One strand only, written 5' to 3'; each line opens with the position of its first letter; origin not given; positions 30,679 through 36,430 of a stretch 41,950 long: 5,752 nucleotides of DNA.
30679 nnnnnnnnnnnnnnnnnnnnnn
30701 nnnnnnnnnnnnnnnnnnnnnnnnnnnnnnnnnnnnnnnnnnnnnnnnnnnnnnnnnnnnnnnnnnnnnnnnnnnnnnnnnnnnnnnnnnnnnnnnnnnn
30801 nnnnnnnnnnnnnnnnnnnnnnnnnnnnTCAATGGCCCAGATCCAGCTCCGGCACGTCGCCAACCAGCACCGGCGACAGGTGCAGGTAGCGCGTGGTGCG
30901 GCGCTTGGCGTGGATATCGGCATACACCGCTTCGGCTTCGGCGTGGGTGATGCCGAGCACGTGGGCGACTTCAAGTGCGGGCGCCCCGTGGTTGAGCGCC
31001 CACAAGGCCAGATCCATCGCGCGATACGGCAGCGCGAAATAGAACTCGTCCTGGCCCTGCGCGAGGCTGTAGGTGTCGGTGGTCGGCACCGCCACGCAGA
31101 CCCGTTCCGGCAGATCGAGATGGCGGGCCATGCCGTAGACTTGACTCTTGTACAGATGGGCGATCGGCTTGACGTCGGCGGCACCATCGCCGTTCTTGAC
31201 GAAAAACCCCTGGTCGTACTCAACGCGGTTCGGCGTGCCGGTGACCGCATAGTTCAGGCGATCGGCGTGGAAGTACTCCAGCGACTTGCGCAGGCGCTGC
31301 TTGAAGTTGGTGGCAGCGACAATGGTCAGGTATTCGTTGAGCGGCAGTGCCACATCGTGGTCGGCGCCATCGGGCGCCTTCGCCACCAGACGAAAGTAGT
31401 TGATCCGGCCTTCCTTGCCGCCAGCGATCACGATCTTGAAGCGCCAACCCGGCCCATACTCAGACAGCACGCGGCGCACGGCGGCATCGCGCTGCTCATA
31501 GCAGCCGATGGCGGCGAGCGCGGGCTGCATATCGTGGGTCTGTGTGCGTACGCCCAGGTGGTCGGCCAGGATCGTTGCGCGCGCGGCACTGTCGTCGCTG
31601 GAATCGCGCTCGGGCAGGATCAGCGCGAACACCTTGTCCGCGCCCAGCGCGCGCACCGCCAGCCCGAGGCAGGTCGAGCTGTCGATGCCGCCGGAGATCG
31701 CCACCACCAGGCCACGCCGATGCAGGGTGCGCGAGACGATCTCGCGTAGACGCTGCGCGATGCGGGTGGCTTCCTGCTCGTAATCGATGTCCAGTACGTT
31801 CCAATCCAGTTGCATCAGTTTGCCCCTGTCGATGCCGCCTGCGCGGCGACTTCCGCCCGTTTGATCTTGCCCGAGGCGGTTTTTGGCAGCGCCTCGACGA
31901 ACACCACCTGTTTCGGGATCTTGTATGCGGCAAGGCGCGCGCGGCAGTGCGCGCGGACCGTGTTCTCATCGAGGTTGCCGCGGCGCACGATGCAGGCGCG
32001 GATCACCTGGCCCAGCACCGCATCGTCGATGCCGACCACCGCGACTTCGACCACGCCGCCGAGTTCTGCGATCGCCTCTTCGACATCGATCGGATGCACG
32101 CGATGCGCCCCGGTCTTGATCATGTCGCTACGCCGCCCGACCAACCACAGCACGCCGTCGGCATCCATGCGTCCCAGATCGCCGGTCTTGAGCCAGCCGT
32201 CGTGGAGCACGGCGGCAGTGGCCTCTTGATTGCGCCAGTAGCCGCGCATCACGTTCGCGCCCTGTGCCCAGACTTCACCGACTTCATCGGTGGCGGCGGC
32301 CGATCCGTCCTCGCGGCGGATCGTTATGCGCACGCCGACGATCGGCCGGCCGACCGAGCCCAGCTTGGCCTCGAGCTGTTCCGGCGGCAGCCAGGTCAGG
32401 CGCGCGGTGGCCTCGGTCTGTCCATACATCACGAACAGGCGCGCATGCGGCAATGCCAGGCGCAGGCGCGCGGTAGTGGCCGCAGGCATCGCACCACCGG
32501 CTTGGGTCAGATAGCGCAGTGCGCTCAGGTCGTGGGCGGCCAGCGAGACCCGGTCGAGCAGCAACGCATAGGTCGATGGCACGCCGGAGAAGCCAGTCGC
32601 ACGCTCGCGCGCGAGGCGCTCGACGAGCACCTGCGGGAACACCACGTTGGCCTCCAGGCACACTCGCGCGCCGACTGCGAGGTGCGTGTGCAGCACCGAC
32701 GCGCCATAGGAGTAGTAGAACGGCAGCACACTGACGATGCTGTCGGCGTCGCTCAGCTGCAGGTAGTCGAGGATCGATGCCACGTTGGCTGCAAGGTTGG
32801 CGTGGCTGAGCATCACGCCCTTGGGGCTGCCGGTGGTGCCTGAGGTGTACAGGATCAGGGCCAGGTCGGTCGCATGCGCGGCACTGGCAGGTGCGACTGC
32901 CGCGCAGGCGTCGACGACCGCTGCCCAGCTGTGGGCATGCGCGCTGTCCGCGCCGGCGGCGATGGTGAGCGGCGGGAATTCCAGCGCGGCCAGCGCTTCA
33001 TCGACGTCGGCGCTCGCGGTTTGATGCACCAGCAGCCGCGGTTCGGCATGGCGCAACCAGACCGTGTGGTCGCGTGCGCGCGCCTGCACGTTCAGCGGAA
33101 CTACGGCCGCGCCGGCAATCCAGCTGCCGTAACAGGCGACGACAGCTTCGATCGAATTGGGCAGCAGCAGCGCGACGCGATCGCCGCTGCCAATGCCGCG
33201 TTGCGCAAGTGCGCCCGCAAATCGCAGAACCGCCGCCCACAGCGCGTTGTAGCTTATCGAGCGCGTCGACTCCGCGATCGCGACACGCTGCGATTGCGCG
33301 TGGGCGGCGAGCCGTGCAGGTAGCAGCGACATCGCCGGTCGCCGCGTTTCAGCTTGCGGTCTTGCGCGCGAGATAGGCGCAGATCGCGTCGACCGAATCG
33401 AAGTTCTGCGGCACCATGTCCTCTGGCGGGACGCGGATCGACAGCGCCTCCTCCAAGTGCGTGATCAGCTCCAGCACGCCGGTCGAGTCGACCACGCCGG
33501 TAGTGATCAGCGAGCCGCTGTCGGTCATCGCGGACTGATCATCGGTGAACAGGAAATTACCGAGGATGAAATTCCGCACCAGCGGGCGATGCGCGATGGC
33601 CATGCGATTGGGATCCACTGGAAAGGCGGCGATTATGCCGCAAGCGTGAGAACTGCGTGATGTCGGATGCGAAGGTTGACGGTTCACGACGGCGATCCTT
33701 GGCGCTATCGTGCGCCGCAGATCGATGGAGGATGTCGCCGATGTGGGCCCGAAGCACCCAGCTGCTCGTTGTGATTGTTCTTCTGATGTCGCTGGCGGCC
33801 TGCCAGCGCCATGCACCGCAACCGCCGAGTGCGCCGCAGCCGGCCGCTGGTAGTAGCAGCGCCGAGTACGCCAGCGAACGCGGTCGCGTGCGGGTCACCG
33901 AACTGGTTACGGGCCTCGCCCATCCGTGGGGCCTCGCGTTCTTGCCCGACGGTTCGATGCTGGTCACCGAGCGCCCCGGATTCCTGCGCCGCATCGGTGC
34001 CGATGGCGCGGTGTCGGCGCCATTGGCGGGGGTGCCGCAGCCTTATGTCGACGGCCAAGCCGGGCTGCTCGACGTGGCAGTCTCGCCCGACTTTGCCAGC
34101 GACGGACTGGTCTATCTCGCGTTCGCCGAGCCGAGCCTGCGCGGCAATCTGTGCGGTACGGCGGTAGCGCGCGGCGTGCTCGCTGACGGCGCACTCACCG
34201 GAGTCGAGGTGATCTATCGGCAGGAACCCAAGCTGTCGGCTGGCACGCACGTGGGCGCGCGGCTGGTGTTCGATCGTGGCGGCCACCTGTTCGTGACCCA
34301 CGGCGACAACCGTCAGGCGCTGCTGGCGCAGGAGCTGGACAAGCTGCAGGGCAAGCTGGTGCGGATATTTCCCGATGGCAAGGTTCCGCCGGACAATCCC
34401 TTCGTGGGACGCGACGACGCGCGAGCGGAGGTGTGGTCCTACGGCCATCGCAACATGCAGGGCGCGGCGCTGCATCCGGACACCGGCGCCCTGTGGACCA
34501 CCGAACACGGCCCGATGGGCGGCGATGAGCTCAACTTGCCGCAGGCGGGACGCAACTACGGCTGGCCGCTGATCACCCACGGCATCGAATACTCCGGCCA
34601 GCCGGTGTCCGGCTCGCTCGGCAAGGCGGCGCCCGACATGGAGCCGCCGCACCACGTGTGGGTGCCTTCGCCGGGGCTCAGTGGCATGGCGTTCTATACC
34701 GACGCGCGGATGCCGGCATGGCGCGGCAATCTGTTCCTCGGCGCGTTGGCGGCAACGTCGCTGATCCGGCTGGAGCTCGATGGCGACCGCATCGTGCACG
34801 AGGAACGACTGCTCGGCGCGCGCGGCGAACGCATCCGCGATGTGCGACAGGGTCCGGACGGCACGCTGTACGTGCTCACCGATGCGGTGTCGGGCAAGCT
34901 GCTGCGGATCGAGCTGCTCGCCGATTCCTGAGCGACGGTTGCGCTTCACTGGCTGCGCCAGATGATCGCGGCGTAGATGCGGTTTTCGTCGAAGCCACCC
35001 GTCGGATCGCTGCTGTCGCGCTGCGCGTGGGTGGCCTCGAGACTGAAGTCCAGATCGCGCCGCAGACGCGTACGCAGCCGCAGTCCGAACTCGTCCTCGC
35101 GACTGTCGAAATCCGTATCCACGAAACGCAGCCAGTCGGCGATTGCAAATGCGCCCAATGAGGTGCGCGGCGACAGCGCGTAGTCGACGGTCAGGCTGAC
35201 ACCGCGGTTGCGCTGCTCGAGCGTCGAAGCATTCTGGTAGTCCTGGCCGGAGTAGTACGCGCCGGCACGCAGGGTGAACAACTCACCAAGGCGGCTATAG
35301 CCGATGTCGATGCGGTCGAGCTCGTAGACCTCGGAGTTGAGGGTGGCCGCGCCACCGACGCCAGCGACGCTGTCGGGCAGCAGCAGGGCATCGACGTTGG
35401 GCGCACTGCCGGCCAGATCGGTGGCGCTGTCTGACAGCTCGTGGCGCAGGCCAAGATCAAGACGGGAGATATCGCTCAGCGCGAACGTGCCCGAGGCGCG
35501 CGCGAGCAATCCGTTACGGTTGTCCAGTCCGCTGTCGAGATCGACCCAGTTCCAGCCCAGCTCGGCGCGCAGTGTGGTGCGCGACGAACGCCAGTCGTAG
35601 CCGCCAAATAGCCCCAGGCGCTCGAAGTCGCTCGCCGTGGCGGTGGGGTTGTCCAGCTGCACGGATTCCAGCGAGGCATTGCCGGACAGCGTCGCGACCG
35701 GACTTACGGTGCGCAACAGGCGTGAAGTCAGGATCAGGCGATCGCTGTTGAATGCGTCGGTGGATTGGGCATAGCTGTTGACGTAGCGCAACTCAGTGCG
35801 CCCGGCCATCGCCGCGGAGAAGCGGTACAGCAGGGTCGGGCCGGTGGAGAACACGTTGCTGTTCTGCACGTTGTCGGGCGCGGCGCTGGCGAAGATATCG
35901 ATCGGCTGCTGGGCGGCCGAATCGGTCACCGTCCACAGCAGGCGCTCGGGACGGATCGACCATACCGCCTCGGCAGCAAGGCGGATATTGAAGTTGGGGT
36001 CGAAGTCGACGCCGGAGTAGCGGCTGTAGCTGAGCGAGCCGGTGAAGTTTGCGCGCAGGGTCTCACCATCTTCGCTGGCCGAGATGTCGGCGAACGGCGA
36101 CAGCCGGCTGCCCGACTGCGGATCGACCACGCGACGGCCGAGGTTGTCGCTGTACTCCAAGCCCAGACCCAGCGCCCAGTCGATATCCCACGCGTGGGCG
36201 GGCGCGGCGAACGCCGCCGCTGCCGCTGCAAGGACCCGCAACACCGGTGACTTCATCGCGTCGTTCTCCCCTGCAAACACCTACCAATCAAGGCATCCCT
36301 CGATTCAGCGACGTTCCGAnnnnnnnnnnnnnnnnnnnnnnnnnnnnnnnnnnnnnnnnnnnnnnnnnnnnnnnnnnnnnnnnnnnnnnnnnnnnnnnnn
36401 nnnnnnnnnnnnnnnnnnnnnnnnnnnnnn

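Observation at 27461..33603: Translationally coupled ACP, AMP-ligase, NadE-like, GNAT/FemAB-like and lyase-like operon: a carrier-protein-dependent decoration pathway of unknown chemistry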

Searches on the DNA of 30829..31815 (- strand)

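Call 69: search_dna_similar(query=L085:6158-10963:+, collection=plasmids, mode=near, max_rows=60)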
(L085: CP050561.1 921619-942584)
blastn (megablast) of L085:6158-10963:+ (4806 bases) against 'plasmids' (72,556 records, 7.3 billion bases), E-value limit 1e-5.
Records with a match: 101; places in all: 101; records where one place covers at least 80% of the query: 89.
Best place of each record, by identity: >=99% 44; 95-99% 8; 80-90% 33; 60-80% 16.
By first word of the organism name: Sinorhizobium 75; Ensifer 9; Shinella 7; Mesorhizobium 6; Streptomyces 2; Nitratireductor 1; Roseateles 1.
By predicted mobility (MOB-suite, as given by PLSDB): mobilizable 57; non-mobilizable 33; conjugative 11.
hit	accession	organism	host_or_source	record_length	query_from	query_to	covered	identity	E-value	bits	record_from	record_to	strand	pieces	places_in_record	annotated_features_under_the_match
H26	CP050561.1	Sinorhizobium meliloti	Melilotus officinalis,cell culture,root ...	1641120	1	4806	100%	100.0%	0e+0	8876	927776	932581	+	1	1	asnB: asparagine synthase (glutamine-hydrolyzing) | acyl--CoA ligase | nadE: NAD(+) synthase | acyl carrier protein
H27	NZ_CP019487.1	Sinorhizobium meliloti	alfalfa,single cell,nitrogen fixing ...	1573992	1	4806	100%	99.9%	0e+0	8853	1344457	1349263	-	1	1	none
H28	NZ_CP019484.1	Sinorhizobium meliloti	alfalfa,whole organism,alfalfa nodule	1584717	1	4806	100%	99.9%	0e+0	8853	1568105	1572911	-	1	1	none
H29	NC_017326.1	Sinorhizobium meliloti SM11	-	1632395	1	4806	100%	99.9%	0e+0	8853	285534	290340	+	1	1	none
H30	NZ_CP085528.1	Sinorhizobium meliloti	Medicago,cell culture,lupulina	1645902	1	4806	100%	99.6%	0e+0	8770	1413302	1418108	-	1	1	none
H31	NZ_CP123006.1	Sinorhizobium meliloti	Medicago sativa,cell culture,nodules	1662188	1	4806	100%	99.6%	0e+0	8765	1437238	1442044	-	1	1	none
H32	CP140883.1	Sinorhizobium meliloti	Medicago lupulina,whole organism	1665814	1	4806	100%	99.6%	0e+0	8761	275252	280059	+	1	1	class I adenylate-forming enzyme family protein | nadE: NAD(+) synthase | acyl carrier protein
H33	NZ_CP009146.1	Sinorhizobium meliloti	Medicago orbicularis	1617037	1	4806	100%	99.6%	0e+0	8759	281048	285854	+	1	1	none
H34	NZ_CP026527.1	Sinorhizobium meliloti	Medicago sativa L. subsp. ambigua,Cell ...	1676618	1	4806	100%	99.6%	0e+0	8759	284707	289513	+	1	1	none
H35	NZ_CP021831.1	Sinorhizobium meliloti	Medicago truncatula,Single Cell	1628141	1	4806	100%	99.5%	0e+0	8754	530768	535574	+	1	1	none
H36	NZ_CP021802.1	Sinorhizobium meliloti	Medicago sativa,Single Cell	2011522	1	4806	100%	99.5%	0e+0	8754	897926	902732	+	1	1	none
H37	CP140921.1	Sinorhizobium meliloti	Medicago lupulina,whole organism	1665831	1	4806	100%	99.5%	0e+0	8743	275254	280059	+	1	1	asnB: asparagine synthase (glutamine-hydrolyzing) | nadE: NAD(+) synthase | acyl carrier protein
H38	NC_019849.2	Sinorhizobium meliloti GR4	-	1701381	1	4806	100%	99.5%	0e+0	8737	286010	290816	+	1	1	none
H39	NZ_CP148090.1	Sinorhizobium meliloti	Medicago sativa,cell culture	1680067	1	4806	100%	99.4%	0e+0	8726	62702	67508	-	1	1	none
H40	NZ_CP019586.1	Sinorhizobium meliloti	Medicago arborea,tissue sample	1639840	1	4806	100%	99.4%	0e+0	8720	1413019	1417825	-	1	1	none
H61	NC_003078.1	Sinorhizobium meliloti 1021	-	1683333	1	4806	100%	99.3%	0e+0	8682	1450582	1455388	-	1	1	none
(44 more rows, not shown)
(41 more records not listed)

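Call 70: get_annotated_region(hit=H61, flank=6000)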
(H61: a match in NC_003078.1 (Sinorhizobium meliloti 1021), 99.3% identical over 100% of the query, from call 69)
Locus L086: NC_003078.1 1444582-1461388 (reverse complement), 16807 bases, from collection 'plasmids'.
description: Sinorhizobium meliloti 1021 plasmid pSymB, complete sequence
organism: Sinorhizobium meliloti 1021 (NCBI taxid 266834)
taxonomy: Bacteria; Pseudomonadota; Alphaproteobacteria; Hyphomicrobiales; Rhizobiaceae; Sinorhizobium; Sinorhizobium meliloti; Sinorhizobium meliloti 1021
host: -; source: -; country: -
typing (MOB-suite, as given by PLSDB): mobilizable; relaxase MOBQ
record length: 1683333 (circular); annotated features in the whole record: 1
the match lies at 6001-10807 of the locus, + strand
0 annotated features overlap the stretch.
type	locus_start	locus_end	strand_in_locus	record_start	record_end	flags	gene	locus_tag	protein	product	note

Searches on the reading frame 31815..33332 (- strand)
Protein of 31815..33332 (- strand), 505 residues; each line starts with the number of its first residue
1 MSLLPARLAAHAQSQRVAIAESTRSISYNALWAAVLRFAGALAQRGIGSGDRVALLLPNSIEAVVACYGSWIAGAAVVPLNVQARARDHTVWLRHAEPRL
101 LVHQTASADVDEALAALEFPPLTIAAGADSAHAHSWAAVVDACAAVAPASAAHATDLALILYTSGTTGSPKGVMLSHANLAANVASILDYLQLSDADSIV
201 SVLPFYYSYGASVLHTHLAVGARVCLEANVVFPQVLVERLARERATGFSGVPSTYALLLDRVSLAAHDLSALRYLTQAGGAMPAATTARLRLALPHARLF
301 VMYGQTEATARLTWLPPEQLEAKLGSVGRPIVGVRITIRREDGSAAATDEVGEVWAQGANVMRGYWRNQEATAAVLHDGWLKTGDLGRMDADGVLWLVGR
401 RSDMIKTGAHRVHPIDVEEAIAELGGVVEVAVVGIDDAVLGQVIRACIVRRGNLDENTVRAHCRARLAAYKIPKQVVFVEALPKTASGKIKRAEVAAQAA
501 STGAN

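Call 4: search_protein_families(library=pfam, proteins=[window:31815-33332:-], max_evalue=0.01)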
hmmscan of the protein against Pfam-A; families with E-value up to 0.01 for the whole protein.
window:31815-33332:- (505 aa): 2 families
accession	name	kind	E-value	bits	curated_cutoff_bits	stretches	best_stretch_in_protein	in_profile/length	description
PF00501.34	AMP-binding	-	1.1e-81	275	29.9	1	9-366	4-384/384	AMP-binding enzyme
PF13193.12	AMP-binding_C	-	4.1e-20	72.9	24.5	1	417-489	2-76/76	AMP-binding enzyme C-terminal domain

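Call 5: search_protein_families(library=ncbifam, proteins=[window:31815-33332:-], max_evalue=0.01)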
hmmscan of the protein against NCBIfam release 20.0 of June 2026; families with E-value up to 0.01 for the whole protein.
window:31815-33332:- (505 aa): 108 families (the best 25 are shown)
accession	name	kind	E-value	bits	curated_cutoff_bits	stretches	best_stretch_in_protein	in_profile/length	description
TIGR03098.1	ligase_PEP_1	hypoth_equivalog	3.2e-111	372.3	592.35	1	9-497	9-516/517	acyl-CoA ligase (AMP-forming), exosortase A system-associated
NF004837.0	PRK06187.1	subfamily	9.6e-109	364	476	1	9-501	17-524/531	long-chain-fatty-acid--CoA ligase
NF006182.0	PRK08316.1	subfamily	2.1e-102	343.3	663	1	9-496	20-514/523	fatty acyl-CoA synthetase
NF004511.1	PRK05852.1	equivalog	2.2e-90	303.7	650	1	8-499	9-504/505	FadD7 family fatty acid--CoA ligase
NF005801.1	PRK07656.1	equivalog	2.2e-89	300.4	657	1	9-493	10-497/500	FadD3 family acyl-CoA ligase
NF005702.0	PRK07514.1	subfamily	3.4e-89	299.5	558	1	12-495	15-496/506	malonyl-CoA synthase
NF002966.0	PRK03640.1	equivalog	1.1e-87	294.7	556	1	11-498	13-479/483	o-succinylbenzoate--CoA ligase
NF005676.0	PRK07470.1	equivalog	4.7e-82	276.3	774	1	9-502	29-532/544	acyl-CoA synthetase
NF009233.0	PRK12583.1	subfamily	9.5e-82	275.2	832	1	10-495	30-546/558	fatty acid CoA ligase family protein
NF004114.0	PRK05605.1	equivalog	2.8e-80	270.3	766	2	132-499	194-569/575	long-chain-fatty-acid--CoA ligase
TIGR01923.1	menE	equivalog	3.3e-79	266.8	330.15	1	27-495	1-442/442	o-succinylbenzoate--CoA ligase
NF006181.0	PRK08314.1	subfamily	9.6e-79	265.1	705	2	129-494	179-549/563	long-chain-fatty-acid--CoA ligase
NF005307.0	PRK06839.1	equivalog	8.2e-78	262.2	748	1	10-500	12-494/496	o-succinylbenzoate--CoA ligase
NF052580.1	Str24CoAsynCasG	equivalog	8.3e-78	262.1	750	1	18-496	58-547/548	steroid-24-oyl-CoA synthetase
NF004797.0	PRK06145.1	equivalog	1.5e-77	261.1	850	1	9-492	9-488/499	acyl-CoA synthetase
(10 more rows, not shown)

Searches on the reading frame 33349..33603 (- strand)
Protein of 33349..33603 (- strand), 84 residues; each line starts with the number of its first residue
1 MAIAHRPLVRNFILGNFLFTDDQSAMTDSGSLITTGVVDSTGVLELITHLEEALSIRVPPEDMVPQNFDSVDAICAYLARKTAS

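Call 4: search_protein_families(library=pfam, proteins=[window:33349-33603:-], max_evalue=0.01)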
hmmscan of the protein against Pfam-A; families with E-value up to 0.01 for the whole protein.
window:33349-33603:- (84 aa): 1 family
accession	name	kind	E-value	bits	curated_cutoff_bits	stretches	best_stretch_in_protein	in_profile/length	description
PF00550.31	PP-binding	-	0.0001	22.9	20.8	1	27-78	19-67/67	Phosphopantetheine attachment site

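Call 5: search_protein_families(library=ncbifam, proteins=[window:33349-33603:-], max_evalue=0.01)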
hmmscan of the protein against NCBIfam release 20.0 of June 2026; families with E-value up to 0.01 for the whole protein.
window:33349-33603:- (84 aa): 8 families
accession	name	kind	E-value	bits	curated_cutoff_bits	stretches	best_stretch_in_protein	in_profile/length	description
NF052616.1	ACP_for_OlsHI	equivalog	2.6e-13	50.1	130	1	8-83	7-82/83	ornithine lipid biosynthesis acyl carrier protein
NF058660.1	cispen_ACP_AmcB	equivalog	1.1e-08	35.1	80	1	22-82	19-79/80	cispentacin biosynthesis acyl carrier protein AmcB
NF003464.0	PRK05087.1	equivalog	1.1e-06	28.6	68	1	18-78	15-74/78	D-alanine--poly(phosphoribitol) ligase subunit DltC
NF005798.0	PRK07639.1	equivalog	4.7e-06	26.9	100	1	37-81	37-81/91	petrobactin biosynthesis protein AsbD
NF009104.0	PRK12449.1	equivalog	0.00082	19.3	70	1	25-81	24-78/80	acyl carrier protein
NF002148.0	PRK00982.1-2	subfamily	0.0018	18.1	71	1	28-82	26-78/79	acyl carrier protein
NF002150.0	PRK00982.1-4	subfamily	0.0075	16.5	66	1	22-82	21-79/80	acyl carrier protein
NF005480.0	PRK07081.1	equivalog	0.0099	15.8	72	1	25-78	21-73/83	acyl carrier protein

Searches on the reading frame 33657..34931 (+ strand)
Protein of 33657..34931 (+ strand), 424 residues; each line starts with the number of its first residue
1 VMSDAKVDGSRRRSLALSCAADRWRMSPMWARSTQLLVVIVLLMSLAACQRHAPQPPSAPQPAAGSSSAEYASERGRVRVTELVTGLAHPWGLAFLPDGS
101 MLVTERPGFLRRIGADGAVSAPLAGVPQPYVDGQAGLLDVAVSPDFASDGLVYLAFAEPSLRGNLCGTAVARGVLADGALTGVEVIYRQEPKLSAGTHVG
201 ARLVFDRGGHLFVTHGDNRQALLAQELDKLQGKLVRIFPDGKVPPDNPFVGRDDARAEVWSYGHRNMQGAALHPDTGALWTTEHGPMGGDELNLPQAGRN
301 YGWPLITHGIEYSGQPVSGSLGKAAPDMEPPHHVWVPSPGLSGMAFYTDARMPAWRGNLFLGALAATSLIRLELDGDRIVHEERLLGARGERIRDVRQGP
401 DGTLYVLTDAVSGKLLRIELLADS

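Call 4: search_protein_families(library=pfam, proteins=[window:33657-34931:+], max_evalue=0.01)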
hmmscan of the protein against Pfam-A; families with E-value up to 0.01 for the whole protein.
window:33657-34931:+ (424 aa): 1 family
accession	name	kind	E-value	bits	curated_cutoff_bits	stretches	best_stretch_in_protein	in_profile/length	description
PF07995.17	GSDH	-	3.4e-130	434.6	25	1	87-417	1-332/332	Glucose / Sorbosone dehydrogenase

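Call 5: search_protein_families(library=ncbifam, proteins=[window:33657-34931:+], max_evalue=0.01)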
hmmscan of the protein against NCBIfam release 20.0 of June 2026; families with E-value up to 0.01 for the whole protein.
window:33657-34931:+ (424 aa): 3 families
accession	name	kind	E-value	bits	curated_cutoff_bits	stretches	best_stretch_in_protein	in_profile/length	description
TIGR03606.1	non_repeat_PQQ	subfamily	2.3e-28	99.2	434.55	1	66-306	10-270/454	glucose/sorbosone family PQQ-dependent dehydrogenase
NF033206.1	ScyE_fam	subfamily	1.6e-06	27.9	80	0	82-121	2-49/333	ScyD/ScyE family protein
TIGR02604.1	Piru_Ver_Nterm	subfamily_domain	0.0019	17.7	122.2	1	341-407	265-337/367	PVC-type heme-binding CxxCH protein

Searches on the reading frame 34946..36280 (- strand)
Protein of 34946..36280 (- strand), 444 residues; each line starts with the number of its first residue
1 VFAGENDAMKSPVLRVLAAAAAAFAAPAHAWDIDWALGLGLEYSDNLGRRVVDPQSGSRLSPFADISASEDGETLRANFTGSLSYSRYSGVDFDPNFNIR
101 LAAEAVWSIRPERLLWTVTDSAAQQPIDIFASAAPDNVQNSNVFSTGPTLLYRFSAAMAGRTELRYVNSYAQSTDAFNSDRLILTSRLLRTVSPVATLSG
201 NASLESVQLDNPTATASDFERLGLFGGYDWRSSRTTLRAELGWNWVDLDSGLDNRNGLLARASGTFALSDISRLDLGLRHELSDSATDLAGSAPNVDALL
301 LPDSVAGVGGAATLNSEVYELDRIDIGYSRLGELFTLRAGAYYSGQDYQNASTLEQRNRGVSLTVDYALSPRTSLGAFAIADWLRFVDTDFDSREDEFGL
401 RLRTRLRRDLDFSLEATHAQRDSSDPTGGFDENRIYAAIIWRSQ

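Call 4: search_protein_families(library=pfam, proteins=[window:34946-36280:-], max_evalue=0.01)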
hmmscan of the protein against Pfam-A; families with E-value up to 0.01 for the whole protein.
window:34946-36280:- (444 aa): 3 families
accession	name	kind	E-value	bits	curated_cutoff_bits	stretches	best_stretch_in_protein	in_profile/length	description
PF10677.15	DUF2490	-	0.00021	21.5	29.8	1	332-442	48-161/186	Protein of unknown function (DUF2490)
PF01103.29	Omp85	-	0.0013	18.8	24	0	166-268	47-146/325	Omp85 superfamily domain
PF10082.15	BBP2_2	-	0.0017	17.7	23.7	0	361-438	296-373/378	Putative beta-barrel porin 2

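Call 5: search_protein_families(library=ncbifam, proteins=[window:34946-36280:-], max_evalue=0.01)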
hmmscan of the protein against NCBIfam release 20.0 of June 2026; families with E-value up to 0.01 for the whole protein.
window:34946-36280:- (444 aa): 2 families
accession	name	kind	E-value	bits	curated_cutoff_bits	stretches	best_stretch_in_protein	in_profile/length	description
TIGR03016.1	pepcterm_hypo_1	hypoth_equivalog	2.9e-13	49.6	90.85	2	29-181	2-157/477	TIGR03016 family PEP-CTERM system-associated outer membrane protein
TIGR03014.2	EpsL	equivalog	0.0023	17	275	0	336-435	271-377/385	XrtB/PEP-CTERM-associated polysaccharide biosynthesis outer membrane protein EpsL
